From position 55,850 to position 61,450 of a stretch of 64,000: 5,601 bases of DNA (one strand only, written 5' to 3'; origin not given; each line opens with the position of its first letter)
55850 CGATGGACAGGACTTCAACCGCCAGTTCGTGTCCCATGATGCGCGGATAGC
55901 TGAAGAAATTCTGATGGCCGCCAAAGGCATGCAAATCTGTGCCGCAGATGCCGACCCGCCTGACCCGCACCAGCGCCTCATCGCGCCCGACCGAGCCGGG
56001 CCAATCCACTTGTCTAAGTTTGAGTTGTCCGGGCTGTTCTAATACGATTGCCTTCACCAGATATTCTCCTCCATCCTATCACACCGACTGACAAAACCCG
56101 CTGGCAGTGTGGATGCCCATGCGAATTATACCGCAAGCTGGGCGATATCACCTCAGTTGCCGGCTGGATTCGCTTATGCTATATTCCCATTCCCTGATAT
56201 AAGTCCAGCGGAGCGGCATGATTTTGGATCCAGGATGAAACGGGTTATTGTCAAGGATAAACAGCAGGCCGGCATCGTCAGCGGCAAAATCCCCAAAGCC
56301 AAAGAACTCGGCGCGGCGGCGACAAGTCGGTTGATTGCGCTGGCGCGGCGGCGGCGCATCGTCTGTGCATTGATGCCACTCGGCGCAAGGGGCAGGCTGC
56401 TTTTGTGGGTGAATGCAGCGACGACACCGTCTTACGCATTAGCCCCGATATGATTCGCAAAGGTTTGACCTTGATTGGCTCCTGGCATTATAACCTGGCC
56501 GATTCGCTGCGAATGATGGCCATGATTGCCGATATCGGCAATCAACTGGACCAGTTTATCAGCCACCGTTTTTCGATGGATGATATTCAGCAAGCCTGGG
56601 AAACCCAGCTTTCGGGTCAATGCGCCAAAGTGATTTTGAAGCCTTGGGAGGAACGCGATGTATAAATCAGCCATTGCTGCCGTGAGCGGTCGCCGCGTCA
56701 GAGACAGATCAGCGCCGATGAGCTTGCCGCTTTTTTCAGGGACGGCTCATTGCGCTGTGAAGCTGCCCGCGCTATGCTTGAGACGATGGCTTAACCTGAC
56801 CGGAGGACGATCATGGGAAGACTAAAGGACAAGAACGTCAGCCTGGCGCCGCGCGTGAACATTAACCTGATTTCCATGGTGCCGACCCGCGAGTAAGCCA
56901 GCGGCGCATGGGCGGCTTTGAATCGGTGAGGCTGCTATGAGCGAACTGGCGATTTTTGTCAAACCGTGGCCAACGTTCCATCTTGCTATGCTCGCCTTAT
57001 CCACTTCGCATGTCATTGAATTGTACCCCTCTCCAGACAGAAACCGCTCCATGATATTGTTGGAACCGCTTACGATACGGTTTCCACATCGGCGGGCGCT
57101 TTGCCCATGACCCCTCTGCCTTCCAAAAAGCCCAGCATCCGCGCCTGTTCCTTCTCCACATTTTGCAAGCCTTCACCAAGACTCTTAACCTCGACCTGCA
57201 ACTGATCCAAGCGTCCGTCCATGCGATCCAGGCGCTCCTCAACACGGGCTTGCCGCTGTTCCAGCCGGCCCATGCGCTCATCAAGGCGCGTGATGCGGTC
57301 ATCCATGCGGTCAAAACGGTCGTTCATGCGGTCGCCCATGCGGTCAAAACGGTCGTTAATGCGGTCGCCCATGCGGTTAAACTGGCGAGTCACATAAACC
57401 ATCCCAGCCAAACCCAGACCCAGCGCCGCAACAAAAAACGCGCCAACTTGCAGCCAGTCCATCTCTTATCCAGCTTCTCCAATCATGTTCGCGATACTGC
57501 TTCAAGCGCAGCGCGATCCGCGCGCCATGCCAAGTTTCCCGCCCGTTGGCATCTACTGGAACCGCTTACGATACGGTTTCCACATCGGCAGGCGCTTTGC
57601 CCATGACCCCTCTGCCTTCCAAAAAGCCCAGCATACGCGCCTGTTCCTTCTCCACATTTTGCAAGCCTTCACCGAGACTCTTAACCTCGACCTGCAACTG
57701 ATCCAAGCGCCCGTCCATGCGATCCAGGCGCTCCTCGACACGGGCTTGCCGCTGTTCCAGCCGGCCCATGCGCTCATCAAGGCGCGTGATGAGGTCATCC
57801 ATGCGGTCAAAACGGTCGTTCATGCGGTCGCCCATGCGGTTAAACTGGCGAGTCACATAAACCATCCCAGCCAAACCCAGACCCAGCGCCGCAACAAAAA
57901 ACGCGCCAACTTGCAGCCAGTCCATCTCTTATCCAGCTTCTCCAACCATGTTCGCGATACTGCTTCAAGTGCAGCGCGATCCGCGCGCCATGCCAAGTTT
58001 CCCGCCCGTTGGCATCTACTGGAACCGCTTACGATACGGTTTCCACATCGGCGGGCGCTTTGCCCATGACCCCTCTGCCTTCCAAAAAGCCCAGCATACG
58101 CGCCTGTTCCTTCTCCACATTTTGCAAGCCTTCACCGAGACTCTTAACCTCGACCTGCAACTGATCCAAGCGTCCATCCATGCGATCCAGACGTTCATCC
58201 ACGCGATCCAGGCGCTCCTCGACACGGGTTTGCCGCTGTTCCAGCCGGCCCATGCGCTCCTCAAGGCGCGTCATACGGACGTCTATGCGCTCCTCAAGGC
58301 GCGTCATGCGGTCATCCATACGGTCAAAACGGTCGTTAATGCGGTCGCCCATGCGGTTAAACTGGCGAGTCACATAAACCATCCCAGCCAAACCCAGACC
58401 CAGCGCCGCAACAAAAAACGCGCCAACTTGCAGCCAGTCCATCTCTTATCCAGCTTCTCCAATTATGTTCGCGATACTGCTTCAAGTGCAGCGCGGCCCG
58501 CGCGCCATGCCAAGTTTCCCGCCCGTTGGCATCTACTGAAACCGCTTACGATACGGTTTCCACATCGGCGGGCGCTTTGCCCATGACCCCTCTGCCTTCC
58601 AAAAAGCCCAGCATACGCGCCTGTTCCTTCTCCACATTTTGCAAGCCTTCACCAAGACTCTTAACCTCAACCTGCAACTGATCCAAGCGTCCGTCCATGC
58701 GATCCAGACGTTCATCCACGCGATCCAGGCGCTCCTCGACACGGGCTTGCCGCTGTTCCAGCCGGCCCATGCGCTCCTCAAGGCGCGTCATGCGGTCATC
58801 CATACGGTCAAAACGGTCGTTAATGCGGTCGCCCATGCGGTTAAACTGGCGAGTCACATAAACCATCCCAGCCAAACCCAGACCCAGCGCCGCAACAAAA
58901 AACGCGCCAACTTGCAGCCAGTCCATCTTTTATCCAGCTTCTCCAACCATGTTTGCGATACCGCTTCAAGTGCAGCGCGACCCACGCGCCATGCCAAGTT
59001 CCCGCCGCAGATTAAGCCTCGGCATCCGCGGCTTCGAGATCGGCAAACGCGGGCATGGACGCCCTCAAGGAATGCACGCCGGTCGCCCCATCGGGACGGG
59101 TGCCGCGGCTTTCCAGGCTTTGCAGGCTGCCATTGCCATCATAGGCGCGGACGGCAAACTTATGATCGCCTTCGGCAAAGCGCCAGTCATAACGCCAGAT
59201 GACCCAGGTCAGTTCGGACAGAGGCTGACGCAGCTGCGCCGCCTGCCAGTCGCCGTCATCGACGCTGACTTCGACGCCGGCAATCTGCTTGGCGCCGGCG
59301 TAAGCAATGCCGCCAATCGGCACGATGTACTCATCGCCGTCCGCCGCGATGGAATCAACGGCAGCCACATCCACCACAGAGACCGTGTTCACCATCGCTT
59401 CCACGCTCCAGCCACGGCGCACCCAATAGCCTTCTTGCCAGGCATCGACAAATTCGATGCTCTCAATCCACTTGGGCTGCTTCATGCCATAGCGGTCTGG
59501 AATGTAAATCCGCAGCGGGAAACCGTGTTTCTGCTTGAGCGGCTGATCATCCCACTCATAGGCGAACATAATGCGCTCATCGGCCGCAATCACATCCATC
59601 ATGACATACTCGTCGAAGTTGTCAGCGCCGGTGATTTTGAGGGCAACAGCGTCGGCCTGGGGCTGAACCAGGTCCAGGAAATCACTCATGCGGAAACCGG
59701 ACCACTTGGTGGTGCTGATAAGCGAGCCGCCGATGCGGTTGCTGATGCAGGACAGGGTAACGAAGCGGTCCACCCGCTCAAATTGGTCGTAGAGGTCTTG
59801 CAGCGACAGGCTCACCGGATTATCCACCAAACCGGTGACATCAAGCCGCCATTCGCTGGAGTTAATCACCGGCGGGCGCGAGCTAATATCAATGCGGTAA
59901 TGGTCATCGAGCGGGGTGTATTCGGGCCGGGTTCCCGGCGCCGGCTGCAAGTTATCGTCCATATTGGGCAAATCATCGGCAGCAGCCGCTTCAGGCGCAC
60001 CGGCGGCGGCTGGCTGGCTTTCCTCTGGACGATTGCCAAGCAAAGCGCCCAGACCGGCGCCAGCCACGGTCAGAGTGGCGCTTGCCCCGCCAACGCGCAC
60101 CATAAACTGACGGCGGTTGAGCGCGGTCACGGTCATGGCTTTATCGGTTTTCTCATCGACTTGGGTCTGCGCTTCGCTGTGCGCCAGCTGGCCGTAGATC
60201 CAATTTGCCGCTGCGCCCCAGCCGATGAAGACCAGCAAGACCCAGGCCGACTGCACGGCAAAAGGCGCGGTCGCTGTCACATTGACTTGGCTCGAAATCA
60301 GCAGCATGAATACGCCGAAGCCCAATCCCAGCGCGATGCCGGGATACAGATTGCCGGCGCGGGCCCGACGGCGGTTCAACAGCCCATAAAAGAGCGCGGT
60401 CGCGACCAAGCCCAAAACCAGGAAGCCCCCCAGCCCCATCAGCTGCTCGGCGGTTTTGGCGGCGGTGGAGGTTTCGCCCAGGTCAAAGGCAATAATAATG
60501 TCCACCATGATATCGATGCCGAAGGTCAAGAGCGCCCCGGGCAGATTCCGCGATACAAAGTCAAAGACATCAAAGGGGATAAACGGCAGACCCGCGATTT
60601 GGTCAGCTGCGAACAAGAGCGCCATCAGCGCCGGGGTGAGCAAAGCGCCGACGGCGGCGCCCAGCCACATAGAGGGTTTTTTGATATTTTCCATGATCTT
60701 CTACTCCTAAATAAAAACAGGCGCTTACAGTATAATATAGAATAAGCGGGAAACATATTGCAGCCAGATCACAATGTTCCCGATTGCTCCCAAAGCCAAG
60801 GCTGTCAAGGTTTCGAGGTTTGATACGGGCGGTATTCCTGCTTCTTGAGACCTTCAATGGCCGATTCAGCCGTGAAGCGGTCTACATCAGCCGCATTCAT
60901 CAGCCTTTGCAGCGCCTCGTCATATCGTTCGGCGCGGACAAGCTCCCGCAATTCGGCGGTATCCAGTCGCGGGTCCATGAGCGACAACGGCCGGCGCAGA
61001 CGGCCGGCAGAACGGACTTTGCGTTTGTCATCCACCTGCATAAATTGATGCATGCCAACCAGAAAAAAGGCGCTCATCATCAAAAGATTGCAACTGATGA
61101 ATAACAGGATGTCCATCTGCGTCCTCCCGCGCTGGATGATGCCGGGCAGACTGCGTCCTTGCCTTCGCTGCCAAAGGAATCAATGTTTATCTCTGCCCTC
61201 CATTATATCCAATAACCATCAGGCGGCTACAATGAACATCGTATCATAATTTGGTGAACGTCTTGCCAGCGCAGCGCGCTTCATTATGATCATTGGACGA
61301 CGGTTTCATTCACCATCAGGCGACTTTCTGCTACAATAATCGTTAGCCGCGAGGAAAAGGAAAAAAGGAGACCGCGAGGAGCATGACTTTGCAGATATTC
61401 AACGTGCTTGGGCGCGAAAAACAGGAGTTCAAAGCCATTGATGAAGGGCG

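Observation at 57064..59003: Four-copy tandem array of membrane-anchored coiled-coil genes that differ only by exact 11-aa and 7-aa modules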

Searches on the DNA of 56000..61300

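Call 56: search_rna_families(source=window, start=56000, end=61300, threshold=evalue, max_evalue=1)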
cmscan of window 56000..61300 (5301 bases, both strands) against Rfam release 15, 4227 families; matches with E-value up to 1: 0.
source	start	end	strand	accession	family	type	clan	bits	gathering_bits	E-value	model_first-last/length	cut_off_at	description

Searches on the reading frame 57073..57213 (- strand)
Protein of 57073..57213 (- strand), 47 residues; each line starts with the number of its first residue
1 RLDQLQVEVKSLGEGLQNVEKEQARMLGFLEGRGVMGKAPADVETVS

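Call 28: find_homologous_proteins(query=window:57073-57213:-, max_evalue=10)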
Query window:57073-57213:- (47 aa): 9 proteins with E <= 10 among 10 candidates.
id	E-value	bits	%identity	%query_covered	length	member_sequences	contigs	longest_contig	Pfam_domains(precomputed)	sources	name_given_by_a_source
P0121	5.8e-16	74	89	98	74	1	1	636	-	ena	-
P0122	9.0e-14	67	80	96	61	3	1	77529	-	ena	-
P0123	1.5e-13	67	81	98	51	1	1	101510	-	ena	-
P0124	8.7e-13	64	82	91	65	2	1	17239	-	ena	-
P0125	2.9e-12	63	88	85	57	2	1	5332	-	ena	-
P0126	7.9e-9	52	90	66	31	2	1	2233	-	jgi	-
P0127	7.2e-8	49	64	100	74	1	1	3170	-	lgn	-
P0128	4.1e-7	47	59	94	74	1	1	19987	-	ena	-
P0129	1.5e-6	45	61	87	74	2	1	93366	-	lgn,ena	-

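Call 33: find_encoding_contigs(protein=P0129, flank=8000, max_places=3)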
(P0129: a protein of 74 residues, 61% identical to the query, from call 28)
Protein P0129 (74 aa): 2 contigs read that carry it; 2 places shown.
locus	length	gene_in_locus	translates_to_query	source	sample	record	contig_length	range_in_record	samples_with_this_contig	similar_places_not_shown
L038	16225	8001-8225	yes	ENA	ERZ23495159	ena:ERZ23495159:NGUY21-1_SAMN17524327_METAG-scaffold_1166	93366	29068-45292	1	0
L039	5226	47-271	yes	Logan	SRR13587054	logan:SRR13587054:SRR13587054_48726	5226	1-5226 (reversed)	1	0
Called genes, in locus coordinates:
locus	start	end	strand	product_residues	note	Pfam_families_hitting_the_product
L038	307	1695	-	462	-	PF13231:PMT_2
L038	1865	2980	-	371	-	PF01817:CM_2, PF00793:DAHP_synth_1, PF03102:NeuB (weak)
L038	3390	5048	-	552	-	PF08239:SH3_3 (weak)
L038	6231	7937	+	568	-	PF00174:Oxidored_molyb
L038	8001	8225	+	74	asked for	-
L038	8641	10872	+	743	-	PF00916:Sulfate_transp, PF01740:STAS, PF00027:cNMP_binding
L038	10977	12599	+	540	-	PF01839:FG-GAP (faint), PF13517:FG-GAP_3, PF07593:UnbV_ASPIC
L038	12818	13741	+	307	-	PF00528:BPD_transp_1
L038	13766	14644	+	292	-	PF00528:BPD_transp_1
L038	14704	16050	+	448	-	PF01547:SBP_bac_1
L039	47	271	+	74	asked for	-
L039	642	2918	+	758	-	PF00916:Sulfate_transp, PF01740:STAS, PF00027:cNMP_binding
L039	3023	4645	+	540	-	PF01839:FG-GAP (faint), PF13517:FG-GAP_3, PF07593:UnbV_ASPIC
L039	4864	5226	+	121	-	?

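Call 34: find_encoding_contigs(protein=P0128, flank=8000, max_places=3)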
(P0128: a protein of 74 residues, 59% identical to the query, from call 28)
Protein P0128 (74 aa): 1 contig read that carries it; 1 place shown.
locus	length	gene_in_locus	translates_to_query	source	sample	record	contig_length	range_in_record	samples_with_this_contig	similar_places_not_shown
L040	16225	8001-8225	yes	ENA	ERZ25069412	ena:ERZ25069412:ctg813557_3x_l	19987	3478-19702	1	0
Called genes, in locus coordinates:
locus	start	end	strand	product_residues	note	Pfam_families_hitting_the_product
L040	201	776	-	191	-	-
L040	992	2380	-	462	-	PF11028:TMEM260_N (faint), PF13231:PMT_2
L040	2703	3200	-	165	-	PF00793:DAHP_synth_1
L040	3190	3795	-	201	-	PF01817:CM_2, PF00793:DAHP_synth_1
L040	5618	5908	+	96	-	PF08239:SH3_3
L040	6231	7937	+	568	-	PF00174:Oxidored_molyb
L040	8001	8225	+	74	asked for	-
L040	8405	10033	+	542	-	PF01839:FG-GAP (faint), PF13517:FG-GAP_3, PF07593:UnbV_ASPIC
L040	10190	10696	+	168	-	-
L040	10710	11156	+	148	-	-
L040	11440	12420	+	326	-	PF00528:BPD_transp_1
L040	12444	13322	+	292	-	PF00528:BPD_transp_1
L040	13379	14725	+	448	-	PF01547:SBP_bac_1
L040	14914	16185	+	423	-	PF01547:SBP_bac_1, PF13416:SBP_bac_8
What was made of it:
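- The anchor-less 74-aa variants keep the same slot (calls 33, 34).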

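Call 61: search_protein_families(library=pfam, proteins=[P0129], max_evalue=0.01)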
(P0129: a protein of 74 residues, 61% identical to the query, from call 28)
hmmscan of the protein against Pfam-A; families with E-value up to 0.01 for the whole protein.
P0129 (74 aa): 1 family
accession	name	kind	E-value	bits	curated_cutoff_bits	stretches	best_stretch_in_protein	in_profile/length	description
PF06785.16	UPF0242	-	0.0026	18.3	33.5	1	16-45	160-189/194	Uncharacterised protein family (UPF0242) N-terminus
